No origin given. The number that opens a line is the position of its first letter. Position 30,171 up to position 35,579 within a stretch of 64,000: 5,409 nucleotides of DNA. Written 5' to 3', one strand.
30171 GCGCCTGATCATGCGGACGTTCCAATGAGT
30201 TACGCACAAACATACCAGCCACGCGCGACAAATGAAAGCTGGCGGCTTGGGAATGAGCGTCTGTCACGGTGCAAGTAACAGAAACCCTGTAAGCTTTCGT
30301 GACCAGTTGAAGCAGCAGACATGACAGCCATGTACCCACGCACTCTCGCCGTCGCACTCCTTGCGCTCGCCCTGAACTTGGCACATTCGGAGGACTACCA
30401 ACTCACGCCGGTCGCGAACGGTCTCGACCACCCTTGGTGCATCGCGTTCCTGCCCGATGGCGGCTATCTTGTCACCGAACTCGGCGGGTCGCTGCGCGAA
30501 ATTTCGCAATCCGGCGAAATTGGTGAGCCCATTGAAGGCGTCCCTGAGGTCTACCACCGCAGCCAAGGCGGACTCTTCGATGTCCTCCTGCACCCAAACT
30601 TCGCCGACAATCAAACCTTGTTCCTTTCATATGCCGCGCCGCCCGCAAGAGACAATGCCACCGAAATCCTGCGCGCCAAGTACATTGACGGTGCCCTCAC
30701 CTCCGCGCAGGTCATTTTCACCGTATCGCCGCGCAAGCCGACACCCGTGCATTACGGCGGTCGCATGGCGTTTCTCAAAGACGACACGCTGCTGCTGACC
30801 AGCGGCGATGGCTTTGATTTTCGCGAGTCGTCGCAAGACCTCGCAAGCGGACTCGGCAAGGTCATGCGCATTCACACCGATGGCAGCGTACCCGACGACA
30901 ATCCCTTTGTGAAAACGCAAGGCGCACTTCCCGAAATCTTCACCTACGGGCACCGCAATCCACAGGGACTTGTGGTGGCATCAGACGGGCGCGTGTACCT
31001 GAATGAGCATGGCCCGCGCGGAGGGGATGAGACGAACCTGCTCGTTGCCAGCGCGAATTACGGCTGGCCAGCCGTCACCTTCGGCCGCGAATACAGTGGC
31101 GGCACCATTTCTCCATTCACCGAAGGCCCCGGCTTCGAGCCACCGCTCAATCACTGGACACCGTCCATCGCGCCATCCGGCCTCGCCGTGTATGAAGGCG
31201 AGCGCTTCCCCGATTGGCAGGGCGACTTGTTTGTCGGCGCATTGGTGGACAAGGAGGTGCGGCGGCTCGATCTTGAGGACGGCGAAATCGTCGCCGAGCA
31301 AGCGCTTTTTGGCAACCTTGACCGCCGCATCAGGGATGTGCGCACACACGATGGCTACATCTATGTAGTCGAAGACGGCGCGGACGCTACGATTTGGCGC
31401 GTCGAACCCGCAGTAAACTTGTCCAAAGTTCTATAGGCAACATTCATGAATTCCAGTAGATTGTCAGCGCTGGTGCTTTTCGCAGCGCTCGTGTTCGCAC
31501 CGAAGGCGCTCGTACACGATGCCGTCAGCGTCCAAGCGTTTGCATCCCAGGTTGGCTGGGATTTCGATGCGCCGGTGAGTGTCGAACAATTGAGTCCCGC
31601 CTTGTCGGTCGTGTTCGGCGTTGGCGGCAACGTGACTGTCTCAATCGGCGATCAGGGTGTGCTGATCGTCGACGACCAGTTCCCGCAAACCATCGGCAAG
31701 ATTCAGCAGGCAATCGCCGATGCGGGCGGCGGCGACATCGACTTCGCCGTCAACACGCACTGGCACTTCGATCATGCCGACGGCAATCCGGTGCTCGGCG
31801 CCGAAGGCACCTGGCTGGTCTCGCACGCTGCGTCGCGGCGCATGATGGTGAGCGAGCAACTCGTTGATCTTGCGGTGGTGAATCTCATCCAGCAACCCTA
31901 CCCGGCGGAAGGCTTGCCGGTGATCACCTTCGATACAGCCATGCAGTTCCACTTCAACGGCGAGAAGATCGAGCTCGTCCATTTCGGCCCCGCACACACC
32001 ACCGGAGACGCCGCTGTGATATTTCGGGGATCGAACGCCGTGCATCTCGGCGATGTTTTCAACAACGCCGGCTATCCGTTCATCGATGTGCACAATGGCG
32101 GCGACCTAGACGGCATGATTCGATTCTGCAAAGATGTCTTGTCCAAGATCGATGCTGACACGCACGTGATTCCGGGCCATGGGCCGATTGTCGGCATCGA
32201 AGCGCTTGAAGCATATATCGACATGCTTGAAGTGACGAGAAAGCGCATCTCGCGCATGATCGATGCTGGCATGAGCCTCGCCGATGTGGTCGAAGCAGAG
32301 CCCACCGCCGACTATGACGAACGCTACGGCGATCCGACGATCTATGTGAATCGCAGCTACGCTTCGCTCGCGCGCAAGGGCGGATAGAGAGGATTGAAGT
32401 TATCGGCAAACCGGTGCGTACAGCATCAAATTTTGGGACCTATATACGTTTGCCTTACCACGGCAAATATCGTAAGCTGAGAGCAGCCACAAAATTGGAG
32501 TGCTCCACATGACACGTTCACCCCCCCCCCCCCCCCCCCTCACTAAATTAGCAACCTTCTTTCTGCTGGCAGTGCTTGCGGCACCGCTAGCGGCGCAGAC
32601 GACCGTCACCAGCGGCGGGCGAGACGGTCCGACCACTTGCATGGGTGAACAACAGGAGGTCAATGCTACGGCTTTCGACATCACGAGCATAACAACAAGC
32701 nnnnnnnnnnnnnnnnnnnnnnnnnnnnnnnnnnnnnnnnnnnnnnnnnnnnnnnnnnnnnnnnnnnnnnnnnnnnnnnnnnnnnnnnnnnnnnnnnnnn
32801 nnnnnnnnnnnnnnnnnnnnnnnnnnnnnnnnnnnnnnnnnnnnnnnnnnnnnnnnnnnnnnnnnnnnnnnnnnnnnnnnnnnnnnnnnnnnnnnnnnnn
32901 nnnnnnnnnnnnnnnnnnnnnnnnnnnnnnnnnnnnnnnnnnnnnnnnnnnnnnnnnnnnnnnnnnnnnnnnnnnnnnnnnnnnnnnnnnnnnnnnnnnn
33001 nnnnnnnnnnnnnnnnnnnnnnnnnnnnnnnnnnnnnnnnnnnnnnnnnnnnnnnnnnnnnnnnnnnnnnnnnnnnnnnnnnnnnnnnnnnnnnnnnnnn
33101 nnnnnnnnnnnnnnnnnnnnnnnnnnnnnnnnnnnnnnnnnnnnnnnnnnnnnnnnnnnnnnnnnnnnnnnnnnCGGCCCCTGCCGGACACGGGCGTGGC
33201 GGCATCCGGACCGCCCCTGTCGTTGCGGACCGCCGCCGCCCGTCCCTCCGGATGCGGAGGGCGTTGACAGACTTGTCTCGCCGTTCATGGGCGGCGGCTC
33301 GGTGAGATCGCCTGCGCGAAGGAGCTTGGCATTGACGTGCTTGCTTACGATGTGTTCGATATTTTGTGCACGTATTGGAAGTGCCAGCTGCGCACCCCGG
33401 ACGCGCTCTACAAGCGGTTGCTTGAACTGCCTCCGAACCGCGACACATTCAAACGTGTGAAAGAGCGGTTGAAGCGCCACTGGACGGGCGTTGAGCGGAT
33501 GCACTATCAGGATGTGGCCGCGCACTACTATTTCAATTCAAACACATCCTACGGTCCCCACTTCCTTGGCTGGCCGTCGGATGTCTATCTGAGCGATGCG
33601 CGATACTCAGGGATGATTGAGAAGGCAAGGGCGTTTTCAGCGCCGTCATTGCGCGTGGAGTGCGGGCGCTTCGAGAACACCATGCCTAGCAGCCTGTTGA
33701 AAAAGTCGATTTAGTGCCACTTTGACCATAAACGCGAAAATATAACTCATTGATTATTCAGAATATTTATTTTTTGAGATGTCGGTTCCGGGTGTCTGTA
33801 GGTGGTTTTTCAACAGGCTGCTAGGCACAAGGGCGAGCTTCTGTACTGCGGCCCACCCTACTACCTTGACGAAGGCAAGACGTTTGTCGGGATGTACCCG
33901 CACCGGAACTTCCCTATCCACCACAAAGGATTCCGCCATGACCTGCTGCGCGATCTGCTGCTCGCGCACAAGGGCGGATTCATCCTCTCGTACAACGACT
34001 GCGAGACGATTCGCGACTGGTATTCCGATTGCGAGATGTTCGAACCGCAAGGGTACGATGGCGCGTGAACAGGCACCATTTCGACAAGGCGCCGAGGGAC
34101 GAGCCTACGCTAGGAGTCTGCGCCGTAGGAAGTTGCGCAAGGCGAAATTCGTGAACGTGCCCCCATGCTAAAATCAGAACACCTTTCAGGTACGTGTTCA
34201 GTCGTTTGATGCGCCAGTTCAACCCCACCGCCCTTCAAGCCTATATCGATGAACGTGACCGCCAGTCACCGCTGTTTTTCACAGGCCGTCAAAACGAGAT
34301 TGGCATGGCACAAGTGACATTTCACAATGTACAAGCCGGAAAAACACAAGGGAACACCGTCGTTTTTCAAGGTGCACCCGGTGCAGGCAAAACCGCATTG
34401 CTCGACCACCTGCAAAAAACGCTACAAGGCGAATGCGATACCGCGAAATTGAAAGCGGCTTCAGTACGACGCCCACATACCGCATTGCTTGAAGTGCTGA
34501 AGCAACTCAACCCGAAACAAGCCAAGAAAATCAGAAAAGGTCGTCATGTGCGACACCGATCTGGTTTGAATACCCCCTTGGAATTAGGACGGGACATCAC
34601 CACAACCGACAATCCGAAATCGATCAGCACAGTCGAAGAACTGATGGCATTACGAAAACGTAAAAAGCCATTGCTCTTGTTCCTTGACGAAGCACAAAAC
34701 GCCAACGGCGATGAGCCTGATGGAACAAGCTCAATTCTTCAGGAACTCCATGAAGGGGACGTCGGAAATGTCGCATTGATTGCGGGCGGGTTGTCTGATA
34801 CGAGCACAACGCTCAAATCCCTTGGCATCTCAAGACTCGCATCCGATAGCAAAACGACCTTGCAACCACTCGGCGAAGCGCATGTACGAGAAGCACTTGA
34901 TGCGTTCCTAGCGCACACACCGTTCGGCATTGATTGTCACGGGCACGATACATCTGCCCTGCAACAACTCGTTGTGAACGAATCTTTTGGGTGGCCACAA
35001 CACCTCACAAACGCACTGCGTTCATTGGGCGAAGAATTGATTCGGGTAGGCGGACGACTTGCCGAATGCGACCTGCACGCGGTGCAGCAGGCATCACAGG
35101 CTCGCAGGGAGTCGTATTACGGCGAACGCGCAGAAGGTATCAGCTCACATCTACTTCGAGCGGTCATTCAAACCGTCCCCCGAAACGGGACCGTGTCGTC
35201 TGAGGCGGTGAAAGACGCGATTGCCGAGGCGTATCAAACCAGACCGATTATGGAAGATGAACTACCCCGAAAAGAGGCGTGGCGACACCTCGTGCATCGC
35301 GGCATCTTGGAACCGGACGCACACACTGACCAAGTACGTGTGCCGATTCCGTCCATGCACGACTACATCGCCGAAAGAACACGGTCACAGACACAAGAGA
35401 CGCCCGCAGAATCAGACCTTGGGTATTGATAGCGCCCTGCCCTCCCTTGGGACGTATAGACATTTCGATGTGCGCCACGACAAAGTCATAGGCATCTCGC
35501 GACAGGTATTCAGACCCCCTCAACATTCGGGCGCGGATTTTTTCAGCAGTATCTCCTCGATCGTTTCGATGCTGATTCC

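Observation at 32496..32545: C19 homopolymer inside the signal-peptide coding region of a secreted protein (currently in frame)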

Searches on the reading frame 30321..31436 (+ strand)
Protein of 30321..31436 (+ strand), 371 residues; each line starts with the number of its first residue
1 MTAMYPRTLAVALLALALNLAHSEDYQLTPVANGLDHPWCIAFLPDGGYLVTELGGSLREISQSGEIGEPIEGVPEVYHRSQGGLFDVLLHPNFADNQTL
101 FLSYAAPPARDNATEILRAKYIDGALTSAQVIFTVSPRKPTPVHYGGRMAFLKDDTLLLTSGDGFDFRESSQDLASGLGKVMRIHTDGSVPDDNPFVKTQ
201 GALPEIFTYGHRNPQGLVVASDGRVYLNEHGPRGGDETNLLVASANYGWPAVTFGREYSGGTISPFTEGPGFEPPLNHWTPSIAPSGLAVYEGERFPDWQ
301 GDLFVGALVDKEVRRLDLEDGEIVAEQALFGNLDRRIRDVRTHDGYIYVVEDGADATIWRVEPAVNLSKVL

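Call 8: search_protein_families(library=pfam, proteins=[window:30321-31436:+], max_evalue=0.01)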
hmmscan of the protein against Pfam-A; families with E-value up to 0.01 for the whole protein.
window:30321-31436:+ (371 aa): 2 families
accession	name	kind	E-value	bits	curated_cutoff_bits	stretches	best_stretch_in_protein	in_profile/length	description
PF07995.17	GSDH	-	1.5e-118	396.3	25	1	35-360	1-332/332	Glucose / Sorbosone dehydrogenase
PF01436.27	NHL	-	0.00031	21.1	20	0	35-53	1-19/28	NHL repeat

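Call 66: find_encoding_contigs(protein=window:30321-31436:+, flank=4000, max_places=6)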
Protein window:30321-31436:+ (371 aa): 2 contigs read that carry it; 1 place shown.
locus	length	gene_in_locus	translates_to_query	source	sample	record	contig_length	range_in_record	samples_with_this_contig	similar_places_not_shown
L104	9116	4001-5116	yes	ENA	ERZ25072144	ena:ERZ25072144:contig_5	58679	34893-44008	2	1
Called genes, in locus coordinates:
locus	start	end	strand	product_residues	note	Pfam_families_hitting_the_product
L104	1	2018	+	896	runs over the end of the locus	PF12419:DUF3670, PF04851:ResIII, PF00176:SNF2-rel_dom, PF00271:Helicase_C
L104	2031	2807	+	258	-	-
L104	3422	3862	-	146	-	-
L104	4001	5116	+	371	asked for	PF07995:GSDH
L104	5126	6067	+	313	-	PF00753:Lactamase_B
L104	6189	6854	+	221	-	-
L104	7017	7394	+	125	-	-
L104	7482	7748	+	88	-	PF02086:MethyltransfD12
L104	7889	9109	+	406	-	PF13191:AAA_16, PF13401:AAA_22 (weak)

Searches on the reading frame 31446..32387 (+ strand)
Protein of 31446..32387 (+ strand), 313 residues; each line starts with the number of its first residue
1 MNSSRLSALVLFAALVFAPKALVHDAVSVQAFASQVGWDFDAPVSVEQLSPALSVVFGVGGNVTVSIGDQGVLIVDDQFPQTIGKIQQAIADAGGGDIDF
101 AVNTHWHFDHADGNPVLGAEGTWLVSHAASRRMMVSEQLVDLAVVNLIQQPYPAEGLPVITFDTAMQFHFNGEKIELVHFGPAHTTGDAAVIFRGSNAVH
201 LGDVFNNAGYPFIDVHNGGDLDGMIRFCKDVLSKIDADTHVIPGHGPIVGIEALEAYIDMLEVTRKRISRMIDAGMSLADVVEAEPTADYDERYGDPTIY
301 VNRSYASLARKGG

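Call 8: search_protein_families(library=pfam, proteins=[window:31446-32387:+], max_evalue=0.01)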
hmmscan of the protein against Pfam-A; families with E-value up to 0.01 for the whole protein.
window:31446-32387:+ (313 aa): 2 families
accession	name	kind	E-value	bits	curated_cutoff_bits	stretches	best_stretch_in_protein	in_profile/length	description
PF00753.33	Lactamase_B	-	2.5e-09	37.8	22.7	1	60-218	5-166/196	Metallo-beta-lactamase superfamily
PF12706.13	Lactamase_B_2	-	0.0093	16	27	0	96-204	29-143/200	Beta-lactamase superfamily domain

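Call 62: list_cluster_members(proteins=[P0001, P0004, P0121, window:31446-32387:+])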
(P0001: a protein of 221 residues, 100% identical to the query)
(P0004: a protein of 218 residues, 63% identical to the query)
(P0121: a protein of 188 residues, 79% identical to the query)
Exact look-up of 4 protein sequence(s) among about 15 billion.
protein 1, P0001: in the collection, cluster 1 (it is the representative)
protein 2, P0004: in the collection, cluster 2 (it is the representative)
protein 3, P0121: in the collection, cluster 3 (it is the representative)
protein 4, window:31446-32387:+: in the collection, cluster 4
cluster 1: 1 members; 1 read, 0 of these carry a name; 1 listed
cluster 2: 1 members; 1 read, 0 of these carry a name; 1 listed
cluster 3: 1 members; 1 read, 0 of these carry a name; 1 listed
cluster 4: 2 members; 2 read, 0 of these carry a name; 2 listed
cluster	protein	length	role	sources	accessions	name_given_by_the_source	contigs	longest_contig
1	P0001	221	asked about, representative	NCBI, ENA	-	-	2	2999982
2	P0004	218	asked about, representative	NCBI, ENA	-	-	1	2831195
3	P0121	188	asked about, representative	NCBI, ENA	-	-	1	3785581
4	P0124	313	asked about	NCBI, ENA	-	-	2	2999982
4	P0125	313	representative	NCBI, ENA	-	-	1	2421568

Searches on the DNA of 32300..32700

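Call 74: search_rna_families(source=window, start=32300, end=32700, threshold=evalue, max_evalue=1)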
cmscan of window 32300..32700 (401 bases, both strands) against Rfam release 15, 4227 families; matches with E-value up to 1: 0.
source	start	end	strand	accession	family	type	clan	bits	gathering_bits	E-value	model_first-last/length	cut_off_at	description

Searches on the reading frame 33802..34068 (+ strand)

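Call 77: search_protein_families(library=pfam, proteins=[window:33802-34068:+], max_evalue=0.001)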
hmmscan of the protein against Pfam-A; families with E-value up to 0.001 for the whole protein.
window:33802-34068:+ (88 aa): 1 family
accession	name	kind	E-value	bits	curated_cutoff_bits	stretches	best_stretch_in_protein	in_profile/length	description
PF02086.21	MethyltransfD12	-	6.2e-09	36.4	22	1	6-80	171-245/253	D12 class N6 adenine-specific DNA methyltransferase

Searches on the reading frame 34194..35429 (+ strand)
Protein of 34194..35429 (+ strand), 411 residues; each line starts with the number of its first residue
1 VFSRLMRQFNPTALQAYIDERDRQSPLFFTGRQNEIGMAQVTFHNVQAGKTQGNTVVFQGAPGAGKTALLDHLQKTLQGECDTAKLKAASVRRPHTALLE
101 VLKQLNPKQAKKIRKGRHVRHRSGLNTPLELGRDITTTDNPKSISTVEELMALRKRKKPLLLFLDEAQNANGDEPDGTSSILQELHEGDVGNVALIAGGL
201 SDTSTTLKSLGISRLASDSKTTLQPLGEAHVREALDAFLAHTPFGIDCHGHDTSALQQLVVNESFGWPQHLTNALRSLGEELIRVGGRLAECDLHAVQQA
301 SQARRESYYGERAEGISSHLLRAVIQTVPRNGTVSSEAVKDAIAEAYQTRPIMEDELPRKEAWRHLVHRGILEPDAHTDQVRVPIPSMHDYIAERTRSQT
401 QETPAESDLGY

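Call 8: search_protein_families(library=pfam, proteins=[window:34194-35429:+], max_evalue=0.01)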
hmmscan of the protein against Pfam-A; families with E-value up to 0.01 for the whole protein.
window:34194-35429:+ (411 aa): 12 families
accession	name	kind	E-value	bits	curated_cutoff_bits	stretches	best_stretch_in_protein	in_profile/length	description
PF13191.12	AAA_16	-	1.8e-12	48.6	32.6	1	29-174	2-148/167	AAA ATPase domain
PF13401.12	AAA_22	-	1.7e-06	28.8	27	1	55-185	7-104/130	AAA domain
PF00005.33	ABC_tran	-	0.00067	20.7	25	1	45-97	3-52/137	ABC transporter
PF05729.18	NACHT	-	0.00067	20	26.7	1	55-85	2-32/167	NACHT domain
PF09848.15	SLFN-g3_helicase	-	0.0015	18.3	24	1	55-172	3-93/354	Schlafen group 3, DNA/RNA helicase domain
PF06068.19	TIP49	-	0.002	17.8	23.8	1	37-106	34-103/347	TIP49 P-loop domain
PF06414.18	Zeta_toxin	-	0.0023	17.9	22.3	1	55-110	18-72/199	Zeta toxin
PF01637.24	ATPase_2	-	0.0024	18.1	33.2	1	52-185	19-135/225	ATPase domain predominantly from Archaea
PF24883.2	NPHP3_N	-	0.0025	18.4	24.8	0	42-105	11-79/164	Nephrocystin 3, N-terminal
PF13173.12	AAA_14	-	0.0042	17.5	27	0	146-172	50-76/129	AAA domain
PF00004.35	AAA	-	0.0071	17.2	21.2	0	56-174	1-73/131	ATPase family associated with various cellular activities (AAA)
PF03193.22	RsgA_GTPase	-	0.0093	16.2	30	0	50-97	103-148/174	RsgA GTPase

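Call 65: find_encoding_contigs(protein=window:34209-35429:+, flank=4000, max_places=6)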
Protein window:34209-35429:+ (406 aa): 1 contig read that carries it; 1 place shown.
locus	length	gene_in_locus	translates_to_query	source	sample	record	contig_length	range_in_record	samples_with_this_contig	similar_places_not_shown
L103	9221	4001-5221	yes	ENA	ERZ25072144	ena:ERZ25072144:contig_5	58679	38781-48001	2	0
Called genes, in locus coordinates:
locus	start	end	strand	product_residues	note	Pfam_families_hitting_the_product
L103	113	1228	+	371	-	PF07995:GSDH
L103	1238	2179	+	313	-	PF00753:Lactamase_B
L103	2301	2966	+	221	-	-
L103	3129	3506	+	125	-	-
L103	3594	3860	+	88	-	PF02086:MethyltransfD12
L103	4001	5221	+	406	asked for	PF13191:AAA_16, PF13401:AAA_22 (weak)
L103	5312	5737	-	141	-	-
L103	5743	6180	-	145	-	-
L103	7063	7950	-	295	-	-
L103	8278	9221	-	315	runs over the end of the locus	PF00389:2-Hacid_dh, PF02826:2-Hacid_dh_C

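Call 72: search_protein_families(library=ncbifam, proteins=[window:34194-35429:+], max_evalue=0.1)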
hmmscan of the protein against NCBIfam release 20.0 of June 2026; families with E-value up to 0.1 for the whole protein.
window:34194-35429:+ (411 aa): 17 families
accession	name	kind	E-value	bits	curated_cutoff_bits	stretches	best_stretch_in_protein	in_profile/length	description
TIGR03420.1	DnaA_homol_Hda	equivalog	1.6e-05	24.5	194.8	1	33-105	21-91/226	DnaA regulatory inactivator Hda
TIGR02928.1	TIGR02928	subfamily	0.00042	19.3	181.3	1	29-88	17-75/366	orc1/cdc6 family replication initiation protein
NF010170.0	PRK13651.1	equivalog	0.0075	15.2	432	1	42-124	22-108/308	cobalt transporter ATP-binding subunit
TIGR01166.1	cbiO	subfamily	0.0086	15.5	211.8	1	46-102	11-67/190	cobalt ABC transporter, ATP-binding protein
NF010068.0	PRK13548.1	equivalog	0.009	15.1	261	1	43-93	21-71/261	heme ABC transporter ATP-binding protein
TIGR01189.1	ccmA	equivalog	0.018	14.7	131.6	1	40-90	13-66/198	heme ABC exporter ATP-binding protein CcmA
TIGR02324.1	CP_lyasePhnL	equivalog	0.026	14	256.3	1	36-82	17-63/224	phosphonate C-P lyase system protein PhnL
TIGR02868.1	CydC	equivalog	0.027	13.1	329.05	1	39-87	347-395/530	thiol reductant ABC exporter subunit CydC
TIGR00635.1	ruvB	equivalog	0.037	13.1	299.05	1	29-107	6-81/305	Holliday junction branch migration DNA helicase RuvB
NF008626.0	PRK11614.1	equivalog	0.04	13.4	441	1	42-74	20-52/237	high-affinity branched-chain amino acid ABC transporter ATP-binding protein LivF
NF047389.1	ATPase_Sll1717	subfamily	0.064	12.4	75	0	46-78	23-53/454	P-loop ATPase, Sll1717 family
NF045691.1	ABCF_VgaF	exception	0.065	11.8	975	0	42-93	285-336/459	ABC-F type ribosomal protection protein Vga(F)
NF008338.0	PRK11124.1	equivalog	0.067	12.7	369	0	37-74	13-49/242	arginine ABC transporter ATP-binding protein ArtP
NF006746.0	PRK09270.1-5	subfamily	0.077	11.9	250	0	48-85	16-53/210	nucleoside/nucleotide kinase family protein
NF010061.0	PRK13538.1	equivalog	0.078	12.4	195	0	40-81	18-59/211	cytochrome c biogenesis heme-transporting ATPase CcmA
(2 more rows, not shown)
